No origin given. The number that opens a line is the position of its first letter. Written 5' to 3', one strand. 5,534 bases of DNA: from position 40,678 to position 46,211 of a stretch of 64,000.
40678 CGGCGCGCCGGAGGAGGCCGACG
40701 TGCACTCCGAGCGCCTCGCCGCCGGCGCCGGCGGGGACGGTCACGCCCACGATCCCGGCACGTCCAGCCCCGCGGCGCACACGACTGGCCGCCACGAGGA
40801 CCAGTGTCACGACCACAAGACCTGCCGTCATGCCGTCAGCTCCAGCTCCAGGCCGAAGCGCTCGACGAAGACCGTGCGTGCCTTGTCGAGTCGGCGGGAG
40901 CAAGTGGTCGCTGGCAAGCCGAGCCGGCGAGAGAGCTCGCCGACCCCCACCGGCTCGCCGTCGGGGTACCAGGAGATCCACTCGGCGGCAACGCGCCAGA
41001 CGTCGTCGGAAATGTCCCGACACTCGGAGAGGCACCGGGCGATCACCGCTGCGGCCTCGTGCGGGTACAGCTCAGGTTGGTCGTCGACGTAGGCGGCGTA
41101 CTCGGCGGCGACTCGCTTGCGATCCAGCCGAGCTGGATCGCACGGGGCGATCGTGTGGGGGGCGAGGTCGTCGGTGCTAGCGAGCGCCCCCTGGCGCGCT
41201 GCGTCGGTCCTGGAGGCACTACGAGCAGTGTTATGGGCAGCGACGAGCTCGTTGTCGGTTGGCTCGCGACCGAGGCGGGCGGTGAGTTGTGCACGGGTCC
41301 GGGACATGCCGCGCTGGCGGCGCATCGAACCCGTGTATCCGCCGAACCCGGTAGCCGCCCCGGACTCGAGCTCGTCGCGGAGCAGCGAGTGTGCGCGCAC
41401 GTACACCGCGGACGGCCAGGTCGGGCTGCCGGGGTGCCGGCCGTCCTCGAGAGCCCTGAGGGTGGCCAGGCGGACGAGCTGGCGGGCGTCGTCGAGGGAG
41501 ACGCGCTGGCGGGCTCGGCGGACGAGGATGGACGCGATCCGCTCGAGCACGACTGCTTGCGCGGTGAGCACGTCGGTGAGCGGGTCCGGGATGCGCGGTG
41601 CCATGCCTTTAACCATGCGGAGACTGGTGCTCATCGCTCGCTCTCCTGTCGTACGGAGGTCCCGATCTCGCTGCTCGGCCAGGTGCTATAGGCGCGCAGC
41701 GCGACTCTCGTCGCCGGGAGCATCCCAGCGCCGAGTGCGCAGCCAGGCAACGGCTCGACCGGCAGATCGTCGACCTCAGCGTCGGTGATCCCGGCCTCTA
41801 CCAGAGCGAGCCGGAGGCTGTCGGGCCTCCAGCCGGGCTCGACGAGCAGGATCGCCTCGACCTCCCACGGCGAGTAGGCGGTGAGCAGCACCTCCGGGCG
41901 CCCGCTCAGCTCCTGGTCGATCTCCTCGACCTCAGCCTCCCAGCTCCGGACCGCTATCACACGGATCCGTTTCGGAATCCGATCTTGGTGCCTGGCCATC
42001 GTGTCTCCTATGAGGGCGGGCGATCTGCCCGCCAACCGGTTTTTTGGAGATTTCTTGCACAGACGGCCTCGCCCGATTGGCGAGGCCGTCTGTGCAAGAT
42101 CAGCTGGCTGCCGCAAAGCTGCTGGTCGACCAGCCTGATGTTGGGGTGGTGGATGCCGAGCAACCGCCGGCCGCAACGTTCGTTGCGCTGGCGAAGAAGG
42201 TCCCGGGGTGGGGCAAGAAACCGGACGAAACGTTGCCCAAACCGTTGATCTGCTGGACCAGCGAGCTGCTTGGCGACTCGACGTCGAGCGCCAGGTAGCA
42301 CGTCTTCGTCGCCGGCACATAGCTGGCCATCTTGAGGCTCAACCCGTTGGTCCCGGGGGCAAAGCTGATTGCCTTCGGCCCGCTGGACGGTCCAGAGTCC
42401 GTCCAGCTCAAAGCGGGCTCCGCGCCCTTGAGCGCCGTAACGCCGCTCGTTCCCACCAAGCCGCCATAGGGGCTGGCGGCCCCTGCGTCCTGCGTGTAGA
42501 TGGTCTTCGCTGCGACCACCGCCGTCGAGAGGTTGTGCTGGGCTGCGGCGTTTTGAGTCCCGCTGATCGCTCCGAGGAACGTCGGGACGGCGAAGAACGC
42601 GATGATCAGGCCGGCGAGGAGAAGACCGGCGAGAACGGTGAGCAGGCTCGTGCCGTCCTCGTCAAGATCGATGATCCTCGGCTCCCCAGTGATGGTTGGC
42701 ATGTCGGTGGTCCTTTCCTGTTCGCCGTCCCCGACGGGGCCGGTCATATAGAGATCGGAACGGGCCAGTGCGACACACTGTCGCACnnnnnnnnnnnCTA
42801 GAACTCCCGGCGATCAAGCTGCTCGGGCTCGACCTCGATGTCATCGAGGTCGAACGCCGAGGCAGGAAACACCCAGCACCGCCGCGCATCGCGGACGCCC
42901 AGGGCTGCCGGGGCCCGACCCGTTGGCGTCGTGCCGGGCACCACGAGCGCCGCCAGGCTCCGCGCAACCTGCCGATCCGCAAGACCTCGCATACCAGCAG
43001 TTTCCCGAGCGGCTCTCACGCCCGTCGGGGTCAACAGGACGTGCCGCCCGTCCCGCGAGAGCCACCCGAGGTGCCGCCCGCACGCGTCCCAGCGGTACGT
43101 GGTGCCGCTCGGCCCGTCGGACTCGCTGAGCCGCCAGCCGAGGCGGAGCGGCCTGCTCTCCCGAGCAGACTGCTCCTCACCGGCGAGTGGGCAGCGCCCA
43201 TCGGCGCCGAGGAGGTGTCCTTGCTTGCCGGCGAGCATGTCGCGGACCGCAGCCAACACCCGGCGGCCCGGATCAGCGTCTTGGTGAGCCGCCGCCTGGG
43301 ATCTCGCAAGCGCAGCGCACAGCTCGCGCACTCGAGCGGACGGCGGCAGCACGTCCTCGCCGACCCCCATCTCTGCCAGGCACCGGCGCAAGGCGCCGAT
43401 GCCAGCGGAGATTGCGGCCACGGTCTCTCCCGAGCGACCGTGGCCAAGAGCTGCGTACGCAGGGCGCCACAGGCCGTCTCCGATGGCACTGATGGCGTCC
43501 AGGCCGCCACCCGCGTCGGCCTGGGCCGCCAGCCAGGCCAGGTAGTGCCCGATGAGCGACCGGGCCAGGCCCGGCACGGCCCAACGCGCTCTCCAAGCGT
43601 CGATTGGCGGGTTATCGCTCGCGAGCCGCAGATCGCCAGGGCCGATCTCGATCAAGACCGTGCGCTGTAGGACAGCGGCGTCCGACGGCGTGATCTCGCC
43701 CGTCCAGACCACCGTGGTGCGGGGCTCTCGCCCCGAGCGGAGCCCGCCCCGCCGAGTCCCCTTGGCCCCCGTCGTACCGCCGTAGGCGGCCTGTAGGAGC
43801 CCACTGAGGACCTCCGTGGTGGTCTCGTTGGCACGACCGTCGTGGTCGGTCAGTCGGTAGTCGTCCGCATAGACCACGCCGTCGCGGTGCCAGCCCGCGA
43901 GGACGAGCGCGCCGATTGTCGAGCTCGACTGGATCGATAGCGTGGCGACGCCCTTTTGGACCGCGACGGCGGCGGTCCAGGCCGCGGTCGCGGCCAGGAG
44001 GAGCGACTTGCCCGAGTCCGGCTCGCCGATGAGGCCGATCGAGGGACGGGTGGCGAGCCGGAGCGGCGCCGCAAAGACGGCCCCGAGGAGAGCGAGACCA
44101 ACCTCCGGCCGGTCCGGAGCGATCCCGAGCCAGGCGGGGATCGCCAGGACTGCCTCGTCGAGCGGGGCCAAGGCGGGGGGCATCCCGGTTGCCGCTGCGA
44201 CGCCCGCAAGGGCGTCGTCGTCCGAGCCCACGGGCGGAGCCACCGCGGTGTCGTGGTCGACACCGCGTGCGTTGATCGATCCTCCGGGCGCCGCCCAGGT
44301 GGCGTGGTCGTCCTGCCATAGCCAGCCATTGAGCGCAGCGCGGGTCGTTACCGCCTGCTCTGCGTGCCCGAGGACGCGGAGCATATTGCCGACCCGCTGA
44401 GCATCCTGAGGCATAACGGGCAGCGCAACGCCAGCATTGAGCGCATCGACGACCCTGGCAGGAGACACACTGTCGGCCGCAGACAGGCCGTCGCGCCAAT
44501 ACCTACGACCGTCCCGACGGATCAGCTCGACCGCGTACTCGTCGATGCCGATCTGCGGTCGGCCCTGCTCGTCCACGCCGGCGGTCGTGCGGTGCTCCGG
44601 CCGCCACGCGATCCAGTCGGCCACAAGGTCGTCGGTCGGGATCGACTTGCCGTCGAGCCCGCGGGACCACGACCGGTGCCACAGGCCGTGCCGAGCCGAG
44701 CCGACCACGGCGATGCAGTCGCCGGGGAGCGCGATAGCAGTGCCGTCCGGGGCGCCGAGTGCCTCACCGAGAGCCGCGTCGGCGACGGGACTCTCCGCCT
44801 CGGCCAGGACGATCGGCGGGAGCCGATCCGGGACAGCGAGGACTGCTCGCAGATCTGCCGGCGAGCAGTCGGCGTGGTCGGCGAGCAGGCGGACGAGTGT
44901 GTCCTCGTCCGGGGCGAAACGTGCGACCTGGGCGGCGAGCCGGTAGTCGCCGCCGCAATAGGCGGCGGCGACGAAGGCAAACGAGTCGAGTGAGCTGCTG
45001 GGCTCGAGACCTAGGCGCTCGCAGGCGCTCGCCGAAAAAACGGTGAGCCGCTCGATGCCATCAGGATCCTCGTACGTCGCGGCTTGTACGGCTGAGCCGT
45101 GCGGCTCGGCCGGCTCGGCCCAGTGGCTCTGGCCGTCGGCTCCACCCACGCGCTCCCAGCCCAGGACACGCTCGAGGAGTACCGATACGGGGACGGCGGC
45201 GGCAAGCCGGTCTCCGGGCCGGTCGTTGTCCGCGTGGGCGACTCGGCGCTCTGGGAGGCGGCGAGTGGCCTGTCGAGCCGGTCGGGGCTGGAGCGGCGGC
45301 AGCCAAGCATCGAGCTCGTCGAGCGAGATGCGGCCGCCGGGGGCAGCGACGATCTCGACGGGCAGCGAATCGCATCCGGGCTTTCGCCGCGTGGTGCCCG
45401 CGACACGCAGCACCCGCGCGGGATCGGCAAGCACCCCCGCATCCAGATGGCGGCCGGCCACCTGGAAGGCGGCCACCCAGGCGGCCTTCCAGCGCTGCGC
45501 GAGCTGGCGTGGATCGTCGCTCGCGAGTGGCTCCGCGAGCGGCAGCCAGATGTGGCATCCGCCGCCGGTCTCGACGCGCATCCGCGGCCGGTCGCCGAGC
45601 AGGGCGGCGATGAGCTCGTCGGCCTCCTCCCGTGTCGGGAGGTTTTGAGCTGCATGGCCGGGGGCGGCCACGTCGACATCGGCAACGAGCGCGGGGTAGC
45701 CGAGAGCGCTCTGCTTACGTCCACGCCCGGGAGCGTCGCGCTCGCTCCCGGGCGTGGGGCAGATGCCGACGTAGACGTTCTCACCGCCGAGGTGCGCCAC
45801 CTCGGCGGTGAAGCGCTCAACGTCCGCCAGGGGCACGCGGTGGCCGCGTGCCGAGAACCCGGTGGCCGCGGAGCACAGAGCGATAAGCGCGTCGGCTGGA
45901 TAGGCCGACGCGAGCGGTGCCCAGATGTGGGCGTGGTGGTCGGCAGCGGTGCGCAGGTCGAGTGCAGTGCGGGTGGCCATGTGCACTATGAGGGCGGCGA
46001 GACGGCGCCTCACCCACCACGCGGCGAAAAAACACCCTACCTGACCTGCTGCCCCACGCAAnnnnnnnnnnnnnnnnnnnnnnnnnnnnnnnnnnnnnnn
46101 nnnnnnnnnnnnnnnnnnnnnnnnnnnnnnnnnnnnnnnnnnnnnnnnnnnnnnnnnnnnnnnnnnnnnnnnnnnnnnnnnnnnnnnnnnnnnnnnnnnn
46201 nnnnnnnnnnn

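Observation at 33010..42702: FtsK/TraB-type integrative element carries its own surface-display module: giant adhesin, sortase, pilin-like protein and sigma-like factor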

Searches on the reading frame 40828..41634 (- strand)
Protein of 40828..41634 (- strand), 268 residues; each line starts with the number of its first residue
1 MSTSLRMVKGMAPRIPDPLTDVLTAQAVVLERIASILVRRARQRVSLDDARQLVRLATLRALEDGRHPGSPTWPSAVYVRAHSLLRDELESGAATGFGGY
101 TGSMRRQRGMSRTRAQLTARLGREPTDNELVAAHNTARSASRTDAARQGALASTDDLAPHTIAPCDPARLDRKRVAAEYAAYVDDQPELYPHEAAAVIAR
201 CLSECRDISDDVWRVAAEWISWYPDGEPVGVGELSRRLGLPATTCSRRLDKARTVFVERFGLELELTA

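Call 6: search_protein_families(library=pfam, proteins=[window:40828-41634:-], max_evalue=0.01)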
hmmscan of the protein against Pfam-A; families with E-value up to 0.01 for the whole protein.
window:40828-41634:- (268 aa): 2 families
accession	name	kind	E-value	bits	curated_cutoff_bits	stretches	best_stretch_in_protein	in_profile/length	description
PF13404.12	HTH_AsnC-type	-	0.0031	17.7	27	0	233-251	22-40/42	AsnC-type helix-turn-helix domain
PF13412.12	HTH_24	-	0.0045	17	21.9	1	233-251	22-40/48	Winged helix-turn-helix DNA-binding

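Call 7: search_protein_families(library=ncbifam, proteins=[window:40828-41634:-], max_evalue=0.01)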
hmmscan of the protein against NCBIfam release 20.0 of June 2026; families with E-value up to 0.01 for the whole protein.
window:40828-41634:- (268 aa): 0 families

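Call 41: search_protein_families(library=phrogs, proteins=[window:40828-41634:-], max_evalue=0.01)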
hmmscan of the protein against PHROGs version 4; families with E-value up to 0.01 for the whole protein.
window:40828-41634:- (268 aa): 0 families

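Call 49: find_homologous_proteins(query=window:40828-41634:-, max_evalue=0.001)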
Query window:40828-41634:- (268 aa): 2 proteins with E <= 0.001 among 5499 candidates.
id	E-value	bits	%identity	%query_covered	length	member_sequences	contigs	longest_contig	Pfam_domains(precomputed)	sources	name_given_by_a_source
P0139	1.9e-169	580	100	100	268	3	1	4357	-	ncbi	-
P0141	4.4e-64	235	55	81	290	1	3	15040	-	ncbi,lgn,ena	-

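Call 50: find_encoding_contigs(protein=P0141, flank=10000, max_places=3)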
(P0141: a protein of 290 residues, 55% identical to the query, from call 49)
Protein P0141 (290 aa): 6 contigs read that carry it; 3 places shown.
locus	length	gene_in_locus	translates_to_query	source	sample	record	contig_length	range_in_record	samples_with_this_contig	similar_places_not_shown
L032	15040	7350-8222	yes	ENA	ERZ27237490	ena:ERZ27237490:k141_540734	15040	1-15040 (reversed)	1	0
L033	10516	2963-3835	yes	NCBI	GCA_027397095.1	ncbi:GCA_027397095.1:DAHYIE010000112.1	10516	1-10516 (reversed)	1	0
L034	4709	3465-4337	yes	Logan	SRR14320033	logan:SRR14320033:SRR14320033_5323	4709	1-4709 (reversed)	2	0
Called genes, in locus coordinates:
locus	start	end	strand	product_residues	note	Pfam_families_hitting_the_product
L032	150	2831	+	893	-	PF12965:DUF3854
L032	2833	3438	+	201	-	-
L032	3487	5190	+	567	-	PF13481:AAA_25 (weak), PF01656:CbiA (weak)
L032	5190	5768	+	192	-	-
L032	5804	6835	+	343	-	-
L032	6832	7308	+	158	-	-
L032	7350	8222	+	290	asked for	-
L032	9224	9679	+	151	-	PF00436:SSB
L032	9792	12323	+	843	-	-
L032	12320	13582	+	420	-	-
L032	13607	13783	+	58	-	-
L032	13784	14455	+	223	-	PF08378:NERD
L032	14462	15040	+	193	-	?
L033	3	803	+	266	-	?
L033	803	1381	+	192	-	-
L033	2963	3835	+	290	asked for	-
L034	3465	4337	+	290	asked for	-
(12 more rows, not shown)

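Call 51: search_protein_families(library=pfam, proteins=[window:40828-41634:-, P0141], max_evalue=10)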
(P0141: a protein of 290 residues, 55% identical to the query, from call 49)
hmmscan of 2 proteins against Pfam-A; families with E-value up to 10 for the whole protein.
window:40828-41634:- (268 aa): 8 families
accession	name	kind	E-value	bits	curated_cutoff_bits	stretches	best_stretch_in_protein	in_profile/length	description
PF13404.12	HTH_AsnC-type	-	0.0031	17.7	27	1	233-251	22-40/42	AsnC-type helix-turn-helix domain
PF13412.12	HTH_24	-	0.0045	17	21.9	1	233-251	22-40/48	Winged helix-turn-helix DNA-binding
PF09339.16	HTH_IclR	-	0.015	15.5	22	1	226-249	16-39/52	IclR helix-turn-helix domain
PF12840.13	HTH_20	-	0.018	15.5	27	1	227-251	17-41/51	Helix-turn-helix domain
PF17782.7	DprA_WH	-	0.026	15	22.9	1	227-249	24-46/61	DprA winged helix domain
PF24332.1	DUF7500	-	0.028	14.9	27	1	136-223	59-133/187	Family of unknown function (DUF7500)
PF04539.22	Sigma70_r3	-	0.029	14.9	25.3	1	111-132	7-28/78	Sigma-70 region 3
PF18602.6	Rap1a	-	0.036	15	27.7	1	154-203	36-85/90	Rap1a immunity proteins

P0141 (290 aa): 0 families

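Call 68: predict_structure(alignment_id=A4)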
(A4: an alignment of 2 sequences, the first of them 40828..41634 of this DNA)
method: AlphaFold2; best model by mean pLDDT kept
length: 268 residues; sequences in the alignment: 2
mean_pLDDT: 64.4   pTM: 0.33
mean pLDDT of the five models: 64.4, 64.2, 63.8, 62.0, 56.6
residues with pLDDT >= 90: 5; 70-90: 140; 50-70: 42; < 50: 81
segments of 3 or more residues with pLDDT < 50: 1-18, 91-106, 147-149, 151-180, 182-193
pLDDT, mean of each block of 10 residues (from residue 1): 29 42 78 80 73 81 76 75 68 37 49 83 84 74 54 36 30 45 43 64 86 87 61 83 85 77 55
secondary structure, 60 per line:
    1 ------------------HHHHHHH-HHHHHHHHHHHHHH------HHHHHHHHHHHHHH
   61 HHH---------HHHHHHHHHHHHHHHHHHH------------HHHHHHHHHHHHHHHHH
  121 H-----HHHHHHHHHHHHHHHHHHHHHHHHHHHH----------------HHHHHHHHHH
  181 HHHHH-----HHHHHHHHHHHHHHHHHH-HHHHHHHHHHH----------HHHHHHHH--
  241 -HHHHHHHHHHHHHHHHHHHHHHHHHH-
elements in order: H19-25 H27-40 H47-63 H73-91 H104-121 H127-154 H171-185 H191-208 H210-220 H231-238 H242-267

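Call 71: fold_search(model_id=the predicted structure, library=pdb)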
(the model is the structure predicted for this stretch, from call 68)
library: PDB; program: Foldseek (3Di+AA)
matches with E <= 10: 352; with E <= 0.001: 9
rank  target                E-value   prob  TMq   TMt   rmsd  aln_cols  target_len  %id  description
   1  6kqg_F                5.7e-04  1.00  0.23  0.19  24.0       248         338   17  Thermus thermophilus initial transcription complex comprising sigma A and 5'-OH RNA of 6 nt (released 2020-03-11)
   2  1rp3_A                6.6e-04  1.00  0.25  0.28  19.0       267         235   14  Cocrystal structure of the flagellar sigma/anti-sigma complex, Sigma-28/FlgM (released 2004-04-06)
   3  6lts_F                6.6e-04  1.00  0.23  0.19  24.5       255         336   18  Crystal structure of Thermus thermophilus transcription initiation complex comprising a truncated sigma finger (released 2020-03-11)
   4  9wsf_A                7.0e-04  1.00  0.23  0.28  20.3       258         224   17  Crystal structure of Sigma28/FlgM complex from Pseudomonas aeruginosa at 1.95 Angstrom resolution (released 2026-02-25)
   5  5e17_F                7.7e-04  1.00  0.23  0.19  28.8       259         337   17  T. thermophilus transcription initiation complex having a RRR discriminator sequence and a nontemplate-strand length c (released 2016-03-09)
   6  1sc5_A                8.1e-04  1.00  0.26  0.30  18.8       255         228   16  Sigma-28(FliA)/FlgM complex (released 2004-04-06)
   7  1rp3_C                8.5e-04  1.00  0.25  0.28  19.0       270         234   14  Cocrystal structure of the flagellar sigma/anti-sigma complex, Sigma-28/FlgM (released 2004-04-06)
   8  9wsm_F                8.9e-04  1.00  0.24  0.27  27.3       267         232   15  Cryo-EM structure of Sigma28-RNAP open promoter complex from Pseudomonas aeruginosa (released 2026-02-25)
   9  9a7s_A                9.4e-04  1.00  0.26  0.28  25.1       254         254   15  Integrative model of RPSD-RPOB by crosslinking MS and deep learning (released 2024-09-18)
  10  4g7h_F                1.1e-03  0.99  0.21  0.17  28.6       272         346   16  Crystal structure of Thermus thermophilus transcription initiation complex (released 2012-10-31)
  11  6ccv_F                1.5e-03  0.99  0.21  0.19  27.9       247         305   16  Crystal structure of a Mycobacterium smegmatis RNA polymerase transcription initiation complex with inhibitor Rifampic (released 2018-08-15)
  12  9a58_A                2.7e-03  0.99  0.24  0.18  27.3       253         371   16  Integrative model of SIGA-RPOC by crosslinking MS and deep learning (released 2024-09-18)
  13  7p5x_AF               3.1e-03  0.99  0.21  0.18  25.5       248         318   15  Mycobacterial RNAP with transcriptional activator PafBC (released 2021-12-22)
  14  5e18_F                3.9e-03  0.98  0.20  0.17  24.3       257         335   18  T. thermophilus transcription initiation complex having a YYY discriminator sequence and a nontemplate-strand length c (released 2016-03-09)
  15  4g7h_P                3.9e-03  0.98  0.20  0.16  27.6       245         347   18  Crystal structure of Thermus thermophilus transcription initiation complex (released 2012-10-31)
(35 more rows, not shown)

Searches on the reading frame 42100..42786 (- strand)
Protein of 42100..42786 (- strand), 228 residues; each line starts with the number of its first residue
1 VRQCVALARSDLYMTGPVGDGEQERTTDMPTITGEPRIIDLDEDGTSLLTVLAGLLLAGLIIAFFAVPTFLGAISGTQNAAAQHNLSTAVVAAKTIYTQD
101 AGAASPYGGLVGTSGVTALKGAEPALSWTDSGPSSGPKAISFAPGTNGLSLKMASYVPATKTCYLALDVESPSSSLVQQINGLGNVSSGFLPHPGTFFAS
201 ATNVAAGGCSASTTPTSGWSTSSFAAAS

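Call 6: search_protein_families(library=pfam, proteins=[window:42100-42786:-], max_evalue=0.01)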
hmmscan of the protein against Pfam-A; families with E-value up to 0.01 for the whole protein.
window:42100-42786:- (228 aa): 0 families

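Call 7: search_protein_families(library=ncbifam, proteins=[window:42100-42786:-], max_evalue=0.01)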
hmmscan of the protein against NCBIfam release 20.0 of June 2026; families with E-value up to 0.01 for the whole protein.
window:42100-42786:- (228 aa): 0 families

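Call 41: search_protein_families(library=phrogs, proteins=[window:42100-42786:-], max_evalue=0.01)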
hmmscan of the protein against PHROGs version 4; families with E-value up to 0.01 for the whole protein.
window:42100-42786:- (228 aa): 0 families

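Call 56: find_homologous_proteins(query=window:42100-42702:-, max_evalue=0.001)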
Query window:42100-42702:- (200 aa): 14 proteins with E <= 0.001 among 4687 candidates.
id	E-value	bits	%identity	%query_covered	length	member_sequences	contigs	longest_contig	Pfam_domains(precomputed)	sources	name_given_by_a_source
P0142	2.6e-119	414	100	100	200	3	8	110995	-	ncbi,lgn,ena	-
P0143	3.4e-119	414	100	100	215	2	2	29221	-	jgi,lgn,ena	jgi:hypothetical protein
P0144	6.8e-9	54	32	79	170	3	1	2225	PF07963.18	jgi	jgi:type IV pilus assembly protein PilA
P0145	8.2e-9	54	35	77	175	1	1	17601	PF07963.18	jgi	jgi:type IV pilus assembly protein PilA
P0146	1.3e-8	53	35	79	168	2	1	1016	PF07963.18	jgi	-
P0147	2.2e-7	49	51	30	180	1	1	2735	PF07963.18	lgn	-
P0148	1.0e-6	47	38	49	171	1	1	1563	PF07963.18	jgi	jgi:type IV pilus assembly protein PilA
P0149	1.3e-6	47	31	65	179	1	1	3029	PF07963.18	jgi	jgi:type IV pilus assembly protein PilA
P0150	1.7e-5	43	33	73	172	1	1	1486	PF07963.18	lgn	-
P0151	1.8e-5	43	36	51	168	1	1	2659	PF07963.18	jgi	jgi:type IV pilus assembly protein PilA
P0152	2.4e-5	42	38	33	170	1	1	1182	PF07963.18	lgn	-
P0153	2.7e-5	42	39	52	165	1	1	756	PF07963.18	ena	-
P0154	1.7e-4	40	37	49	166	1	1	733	PF07963.18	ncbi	-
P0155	7.6e-4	38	49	20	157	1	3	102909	PF07963.18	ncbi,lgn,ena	-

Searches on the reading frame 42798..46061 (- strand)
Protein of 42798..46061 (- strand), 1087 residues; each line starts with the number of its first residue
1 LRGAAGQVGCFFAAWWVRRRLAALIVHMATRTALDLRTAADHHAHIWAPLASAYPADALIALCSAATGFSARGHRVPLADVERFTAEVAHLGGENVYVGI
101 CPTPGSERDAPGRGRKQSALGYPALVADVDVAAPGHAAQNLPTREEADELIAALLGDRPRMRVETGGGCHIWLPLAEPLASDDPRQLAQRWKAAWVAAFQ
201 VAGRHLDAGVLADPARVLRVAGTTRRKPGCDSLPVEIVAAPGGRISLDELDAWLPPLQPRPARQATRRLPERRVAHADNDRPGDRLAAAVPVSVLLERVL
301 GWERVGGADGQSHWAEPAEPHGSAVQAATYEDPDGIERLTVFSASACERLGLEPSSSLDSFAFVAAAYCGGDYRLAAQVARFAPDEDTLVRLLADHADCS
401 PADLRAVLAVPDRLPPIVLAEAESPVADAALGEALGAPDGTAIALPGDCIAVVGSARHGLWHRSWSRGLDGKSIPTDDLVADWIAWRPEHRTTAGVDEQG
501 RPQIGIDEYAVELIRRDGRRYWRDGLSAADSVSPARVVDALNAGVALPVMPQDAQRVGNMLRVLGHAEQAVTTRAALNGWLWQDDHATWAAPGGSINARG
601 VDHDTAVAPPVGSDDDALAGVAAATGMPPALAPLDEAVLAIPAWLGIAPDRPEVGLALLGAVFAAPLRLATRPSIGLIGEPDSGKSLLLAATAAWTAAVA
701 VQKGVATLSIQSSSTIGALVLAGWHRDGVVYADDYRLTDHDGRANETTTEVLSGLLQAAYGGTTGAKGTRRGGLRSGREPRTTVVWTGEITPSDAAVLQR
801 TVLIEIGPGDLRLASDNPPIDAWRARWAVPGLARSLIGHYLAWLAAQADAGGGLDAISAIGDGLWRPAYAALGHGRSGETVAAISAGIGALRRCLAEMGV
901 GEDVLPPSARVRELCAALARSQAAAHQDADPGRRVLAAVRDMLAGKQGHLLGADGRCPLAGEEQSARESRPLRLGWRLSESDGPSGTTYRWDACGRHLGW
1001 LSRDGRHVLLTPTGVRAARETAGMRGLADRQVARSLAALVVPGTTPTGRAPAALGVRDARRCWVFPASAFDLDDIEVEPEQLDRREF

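Call 6: search_protein_families(library=pfam, proteins=[window:42798-46061:-], max_evalue=0.01)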
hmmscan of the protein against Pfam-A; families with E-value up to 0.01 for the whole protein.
window:42798-46061:- (1087 aa): 0 families

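Call 7: search_protein_families(library=ncbifam, proteins=[window:42798-46061:-], max_evalue=0.01)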
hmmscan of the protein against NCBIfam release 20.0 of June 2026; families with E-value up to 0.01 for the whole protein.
window:42798-46061:- (1087 aa): 0 families

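Call 41: search_protein_families(library=phrogs, proteins=[window:42798-46061:-], max_evalue=0.01)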
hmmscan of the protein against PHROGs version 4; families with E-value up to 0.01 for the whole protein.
window:42798-46061:- (1087 aa): 2 families
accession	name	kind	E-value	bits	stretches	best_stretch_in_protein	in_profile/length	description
phrog_2478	-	DNA, RNA and nucleotide metabolism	7.5e-15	55.1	1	56-252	15-213/854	DNA polymerase/primase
phrog_1139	-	DNA, RNA and nucleotide metabolism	1.3e-06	27.7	1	659-806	529-673/895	DNA primase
